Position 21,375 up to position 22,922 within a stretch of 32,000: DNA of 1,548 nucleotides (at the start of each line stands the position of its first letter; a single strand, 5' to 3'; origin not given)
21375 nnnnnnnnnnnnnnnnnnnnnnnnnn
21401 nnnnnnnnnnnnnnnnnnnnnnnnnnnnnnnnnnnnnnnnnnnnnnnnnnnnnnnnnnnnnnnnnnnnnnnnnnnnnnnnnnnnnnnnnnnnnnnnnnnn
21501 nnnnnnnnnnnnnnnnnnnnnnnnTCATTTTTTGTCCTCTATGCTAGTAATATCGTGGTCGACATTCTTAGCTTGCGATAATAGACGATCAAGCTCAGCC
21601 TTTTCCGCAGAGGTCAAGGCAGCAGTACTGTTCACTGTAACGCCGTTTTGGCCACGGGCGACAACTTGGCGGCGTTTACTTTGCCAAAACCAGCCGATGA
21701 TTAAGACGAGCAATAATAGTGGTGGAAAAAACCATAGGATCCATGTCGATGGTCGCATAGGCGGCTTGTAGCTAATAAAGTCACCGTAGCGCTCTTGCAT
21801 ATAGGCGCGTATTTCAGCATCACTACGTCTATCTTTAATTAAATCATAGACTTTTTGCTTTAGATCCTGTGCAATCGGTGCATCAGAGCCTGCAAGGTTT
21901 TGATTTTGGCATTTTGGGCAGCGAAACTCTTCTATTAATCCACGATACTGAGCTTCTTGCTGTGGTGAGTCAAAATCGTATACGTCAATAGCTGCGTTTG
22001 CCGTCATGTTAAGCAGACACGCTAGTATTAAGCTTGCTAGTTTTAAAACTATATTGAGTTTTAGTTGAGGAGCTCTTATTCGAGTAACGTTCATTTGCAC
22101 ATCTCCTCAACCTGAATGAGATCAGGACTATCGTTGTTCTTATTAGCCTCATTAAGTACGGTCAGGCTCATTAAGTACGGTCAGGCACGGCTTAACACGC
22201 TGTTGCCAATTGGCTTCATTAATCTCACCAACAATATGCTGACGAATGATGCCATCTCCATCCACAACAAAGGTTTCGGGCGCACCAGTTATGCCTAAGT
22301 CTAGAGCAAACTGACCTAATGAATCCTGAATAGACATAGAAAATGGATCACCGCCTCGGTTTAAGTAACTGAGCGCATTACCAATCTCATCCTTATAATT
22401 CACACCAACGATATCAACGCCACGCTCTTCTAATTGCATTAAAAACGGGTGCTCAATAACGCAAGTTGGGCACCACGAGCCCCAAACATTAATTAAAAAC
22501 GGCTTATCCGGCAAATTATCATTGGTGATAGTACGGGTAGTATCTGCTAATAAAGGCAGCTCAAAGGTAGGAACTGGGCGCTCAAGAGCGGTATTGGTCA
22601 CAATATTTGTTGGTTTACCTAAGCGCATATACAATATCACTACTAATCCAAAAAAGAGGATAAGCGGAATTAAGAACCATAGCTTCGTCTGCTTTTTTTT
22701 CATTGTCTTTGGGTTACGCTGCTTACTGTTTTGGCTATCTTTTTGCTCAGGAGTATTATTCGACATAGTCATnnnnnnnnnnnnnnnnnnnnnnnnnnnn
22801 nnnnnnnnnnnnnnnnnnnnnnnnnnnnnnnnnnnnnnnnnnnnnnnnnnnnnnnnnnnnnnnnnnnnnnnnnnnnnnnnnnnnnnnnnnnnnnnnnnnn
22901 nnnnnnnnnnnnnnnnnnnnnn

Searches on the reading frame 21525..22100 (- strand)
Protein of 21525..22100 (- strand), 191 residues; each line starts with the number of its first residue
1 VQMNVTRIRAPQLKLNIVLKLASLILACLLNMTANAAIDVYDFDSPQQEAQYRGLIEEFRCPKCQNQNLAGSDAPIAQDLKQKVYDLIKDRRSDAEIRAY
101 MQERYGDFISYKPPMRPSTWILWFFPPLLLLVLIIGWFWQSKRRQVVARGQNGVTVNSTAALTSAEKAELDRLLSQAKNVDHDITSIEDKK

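Call 61: search_protein_families(library=pfam, proteins=[window:21525-22100:-])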
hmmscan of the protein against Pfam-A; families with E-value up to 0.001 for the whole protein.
window:21525-22100:- (191 aa): 1 family
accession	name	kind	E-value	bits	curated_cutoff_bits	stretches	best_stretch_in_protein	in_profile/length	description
PF03918.19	CcmH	-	1.3e-46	157.9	25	1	25-174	2-143/143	Cytochrome C biogenesis protein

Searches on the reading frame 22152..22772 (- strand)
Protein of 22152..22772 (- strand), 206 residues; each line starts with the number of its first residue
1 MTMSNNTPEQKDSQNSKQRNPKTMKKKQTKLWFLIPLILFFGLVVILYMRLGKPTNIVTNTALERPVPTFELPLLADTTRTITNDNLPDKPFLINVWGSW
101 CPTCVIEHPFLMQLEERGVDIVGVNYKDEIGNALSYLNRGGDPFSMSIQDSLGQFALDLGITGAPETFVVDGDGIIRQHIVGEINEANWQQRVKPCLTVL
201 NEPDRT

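Call 61: search_protein_families(library=pfam, proteins=[window:22152-22772:-])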
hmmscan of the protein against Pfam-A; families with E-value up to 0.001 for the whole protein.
window:22152-22772:- (206 aa): 2 families
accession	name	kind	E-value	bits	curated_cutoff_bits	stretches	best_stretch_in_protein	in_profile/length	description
PF08534.16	Redoxin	-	9.9e-19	68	26.6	1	65-185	4-137/148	Redoxin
PF00578.27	AhpC-TSA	-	3.7e-10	40.2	26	1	65-178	3-123/124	AhpC/TSA family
